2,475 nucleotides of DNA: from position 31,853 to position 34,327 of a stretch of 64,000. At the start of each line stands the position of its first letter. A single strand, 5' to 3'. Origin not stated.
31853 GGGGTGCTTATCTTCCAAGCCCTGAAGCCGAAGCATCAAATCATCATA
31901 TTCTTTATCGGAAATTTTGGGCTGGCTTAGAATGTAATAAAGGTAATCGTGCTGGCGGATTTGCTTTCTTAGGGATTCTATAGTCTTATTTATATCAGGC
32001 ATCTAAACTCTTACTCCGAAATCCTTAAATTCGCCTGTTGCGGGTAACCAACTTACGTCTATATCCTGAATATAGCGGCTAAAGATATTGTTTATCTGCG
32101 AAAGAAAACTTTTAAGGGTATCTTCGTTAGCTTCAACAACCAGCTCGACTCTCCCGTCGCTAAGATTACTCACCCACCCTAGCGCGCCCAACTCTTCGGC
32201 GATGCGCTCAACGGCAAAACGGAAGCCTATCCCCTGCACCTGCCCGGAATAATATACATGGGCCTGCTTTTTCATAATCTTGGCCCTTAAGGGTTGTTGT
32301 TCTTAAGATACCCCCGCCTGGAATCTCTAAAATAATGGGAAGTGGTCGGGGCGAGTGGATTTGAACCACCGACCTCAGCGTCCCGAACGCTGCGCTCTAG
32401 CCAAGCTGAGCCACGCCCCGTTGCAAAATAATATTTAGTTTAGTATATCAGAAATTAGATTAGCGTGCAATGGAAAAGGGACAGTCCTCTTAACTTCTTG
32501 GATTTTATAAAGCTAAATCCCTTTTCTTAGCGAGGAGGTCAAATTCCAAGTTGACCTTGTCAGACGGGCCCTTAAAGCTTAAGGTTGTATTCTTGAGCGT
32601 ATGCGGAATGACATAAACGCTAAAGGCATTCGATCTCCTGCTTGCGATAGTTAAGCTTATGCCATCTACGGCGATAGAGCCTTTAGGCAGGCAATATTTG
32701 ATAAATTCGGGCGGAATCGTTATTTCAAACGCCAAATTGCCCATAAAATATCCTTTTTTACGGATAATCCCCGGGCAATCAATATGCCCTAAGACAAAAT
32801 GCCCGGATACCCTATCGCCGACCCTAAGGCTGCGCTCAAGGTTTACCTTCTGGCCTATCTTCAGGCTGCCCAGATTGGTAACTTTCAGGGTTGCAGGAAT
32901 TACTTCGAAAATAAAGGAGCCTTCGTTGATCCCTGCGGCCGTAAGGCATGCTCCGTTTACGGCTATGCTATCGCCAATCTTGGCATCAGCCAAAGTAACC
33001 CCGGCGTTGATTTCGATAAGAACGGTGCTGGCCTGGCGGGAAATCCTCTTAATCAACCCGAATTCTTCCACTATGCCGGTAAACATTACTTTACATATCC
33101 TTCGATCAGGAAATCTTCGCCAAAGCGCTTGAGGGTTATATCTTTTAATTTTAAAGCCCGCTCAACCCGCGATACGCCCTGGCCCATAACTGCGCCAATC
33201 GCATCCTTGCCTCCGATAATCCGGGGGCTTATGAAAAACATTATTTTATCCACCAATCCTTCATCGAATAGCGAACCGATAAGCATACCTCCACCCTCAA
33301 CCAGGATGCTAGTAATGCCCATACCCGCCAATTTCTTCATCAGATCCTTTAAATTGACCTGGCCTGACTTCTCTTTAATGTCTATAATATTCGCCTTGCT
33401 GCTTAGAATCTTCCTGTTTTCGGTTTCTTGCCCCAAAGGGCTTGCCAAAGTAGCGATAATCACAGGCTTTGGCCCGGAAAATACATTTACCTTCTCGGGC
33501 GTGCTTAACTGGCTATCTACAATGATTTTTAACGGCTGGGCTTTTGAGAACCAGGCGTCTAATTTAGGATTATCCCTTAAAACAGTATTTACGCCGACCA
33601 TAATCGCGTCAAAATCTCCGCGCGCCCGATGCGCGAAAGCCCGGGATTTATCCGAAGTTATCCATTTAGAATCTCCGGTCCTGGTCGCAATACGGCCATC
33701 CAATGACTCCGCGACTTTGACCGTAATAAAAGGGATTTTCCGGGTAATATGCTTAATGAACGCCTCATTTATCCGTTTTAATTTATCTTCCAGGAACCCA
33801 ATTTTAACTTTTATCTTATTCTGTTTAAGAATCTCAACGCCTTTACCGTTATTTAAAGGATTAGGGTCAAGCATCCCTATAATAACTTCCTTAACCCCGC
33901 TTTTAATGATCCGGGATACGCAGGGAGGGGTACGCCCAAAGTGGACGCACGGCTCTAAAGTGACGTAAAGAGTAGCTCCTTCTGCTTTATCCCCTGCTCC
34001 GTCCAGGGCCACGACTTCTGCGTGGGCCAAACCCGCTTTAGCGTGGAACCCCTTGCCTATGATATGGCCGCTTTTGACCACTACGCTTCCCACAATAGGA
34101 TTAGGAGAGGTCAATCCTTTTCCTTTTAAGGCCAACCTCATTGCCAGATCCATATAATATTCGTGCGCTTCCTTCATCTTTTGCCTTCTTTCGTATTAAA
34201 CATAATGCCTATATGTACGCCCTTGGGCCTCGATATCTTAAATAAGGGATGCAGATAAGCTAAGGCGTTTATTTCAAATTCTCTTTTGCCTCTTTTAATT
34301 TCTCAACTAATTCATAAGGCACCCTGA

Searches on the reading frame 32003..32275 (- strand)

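Call 5: search_protein_families(library=pfam, proteins=[window:32003-32275:-])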
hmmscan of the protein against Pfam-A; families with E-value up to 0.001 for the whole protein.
window:32003-32275:- (90 aa): 1 family
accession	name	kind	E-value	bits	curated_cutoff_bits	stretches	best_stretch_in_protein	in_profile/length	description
PF00708.24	Acylphosphatase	-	1.2e-20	74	22.5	1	6-86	2-83/85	Acylphosphatase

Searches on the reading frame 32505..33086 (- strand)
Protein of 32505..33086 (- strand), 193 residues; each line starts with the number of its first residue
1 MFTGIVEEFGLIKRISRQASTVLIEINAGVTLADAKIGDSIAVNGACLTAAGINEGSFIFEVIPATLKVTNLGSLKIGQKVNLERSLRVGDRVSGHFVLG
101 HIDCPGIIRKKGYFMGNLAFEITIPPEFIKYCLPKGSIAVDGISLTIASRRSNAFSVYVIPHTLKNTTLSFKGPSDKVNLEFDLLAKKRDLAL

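Call 5: search_protein_families(library=pfam, proteins=[window:32505-33086:-])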
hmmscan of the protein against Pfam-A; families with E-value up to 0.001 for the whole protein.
window:32505-33086:- (193 aa): 1 family
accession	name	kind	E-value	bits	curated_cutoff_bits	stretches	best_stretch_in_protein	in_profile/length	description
PF00677.23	Lum_binding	-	2.2e-45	153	27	2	3-85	1-85/86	Lumazine binding domain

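Call 6: search_protein_families(library=ncbifam, proteins=[window:32505-33086:-])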
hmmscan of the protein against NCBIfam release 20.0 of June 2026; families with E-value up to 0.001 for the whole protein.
window:32505-33086:- (193 aa): 3 families
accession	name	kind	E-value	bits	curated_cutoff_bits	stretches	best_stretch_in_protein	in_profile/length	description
NF006767.1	PRK09289.1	equivalog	2.9e-62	209.3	155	1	1-188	1-187/192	riboflavin synthase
TIGR00187.1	ribE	equivalog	1.5e-58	197.4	156.6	1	1-187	1-189/207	riboflavin synthase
NF009566.0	PRK13020.1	equivalog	1.7e-52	177.6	180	1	1-185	1-186/206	riboflavin synthase subunit alpha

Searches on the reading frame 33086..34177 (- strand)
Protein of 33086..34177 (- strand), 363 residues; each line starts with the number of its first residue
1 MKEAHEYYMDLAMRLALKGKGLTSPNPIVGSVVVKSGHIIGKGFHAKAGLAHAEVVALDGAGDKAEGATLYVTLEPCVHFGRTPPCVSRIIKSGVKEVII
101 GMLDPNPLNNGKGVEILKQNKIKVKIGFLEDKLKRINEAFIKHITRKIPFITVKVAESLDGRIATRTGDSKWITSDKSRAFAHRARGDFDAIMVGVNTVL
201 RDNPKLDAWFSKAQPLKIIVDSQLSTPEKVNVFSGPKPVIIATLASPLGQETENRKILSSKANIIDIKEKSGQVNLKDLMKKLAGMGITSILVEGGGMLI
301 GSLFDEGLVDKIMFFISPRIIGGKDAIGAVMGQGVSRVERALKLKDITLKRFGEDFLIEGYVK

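Call 5: search_protein_families(library=pfam, proteins=[window:33086-34177:-])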
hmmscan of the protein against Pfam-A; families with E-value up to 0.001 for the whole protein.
window:33086-34177:- (363 aa): 4 families
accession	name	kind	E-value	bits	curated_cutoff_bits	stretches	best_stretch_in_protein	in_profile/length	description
PF01872.23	RibD_C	-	7.5e-48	163.4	24.1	1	149-357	1-196/197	RibD C-terminal domain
PF00383.29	dCMP_cyt_deam_1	-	5.6e-19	68.4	25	1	3-102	2-102/102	Cytidine and deoxycytidylate deaminase zinc-binding region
PF14437.12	MafB19-deam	-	4.5e-13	49.7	27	1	18-143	14-140/142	MafB19-like deaminase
PF18785.7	Inv-AAD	-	3.4e-06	27.4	26.5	1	68-133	54-124/129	Invertebrate-AID/APOBEC-deaminase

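Call 6: search_protein_families(library=ncbifam, proteins=[window:33086-34177:-])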
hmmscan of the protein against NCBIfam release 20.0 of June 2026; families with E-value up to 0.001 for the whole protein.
window:33086-34177:- (363 aa): 9 families
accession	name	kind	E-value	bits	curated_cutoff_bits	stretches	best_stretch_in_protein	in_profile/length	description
TIGR00326.1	eubact_ribD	equivalog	2e-109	365.9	156.35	1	9-357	1-341/343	bifunctional diaminohydroxyphosphoribosylaminopyrimidine deaminase/5-amino-6-(5-phosphoribosylamino)uracil reductase RibD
NF008052.0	PRK10786.1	equivalog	3.2e-82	276.2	500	1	5-356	3-360/367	bifunctional diaminohydroxyphosphoribosylaminopyrimidine deaminase/5-amino-6-(5-phosphoribosylamino)uracil reductase RibD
TIGR00227.1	ribD_Cterm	domain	5.9e-58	195.9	150.15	1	148-361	2-215/216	riboflavin-specific deaminase C-terminal domain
TIGR01508.1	rib_reduct_arch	equivalog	2.8e-43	147.5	186.45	1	149-358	1-206/210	2,5-diamino-6-(ribosylamino)-4(3H)-pyrimidinone 5'-phosphate reductase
NF010664.0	PRK14059.1-2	equivalog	7.2e-12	45.5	226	1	154-346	42-244/257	pyrimidine reductase family protein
NF008113.2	PRK10860.1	equivalog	7.2e-12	45.4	150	1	4-134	6-137/165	tRNA adenosine(34) deaminase TadA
NF010663.0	PRK14059.1-1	equivalog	2.5e-10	40.1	184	1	214-345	103-235/253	pyrimidine reductase family protein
NF010665.0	PRK14059.1-4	equivalog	3.2e-10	39.7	274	1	252-340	152-242/260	pyrimidine reductase family protein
TIGR02571.1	ComEB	equivalog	0.00068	19.6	219.45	0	52-134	69-146/151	ComE operon protein 2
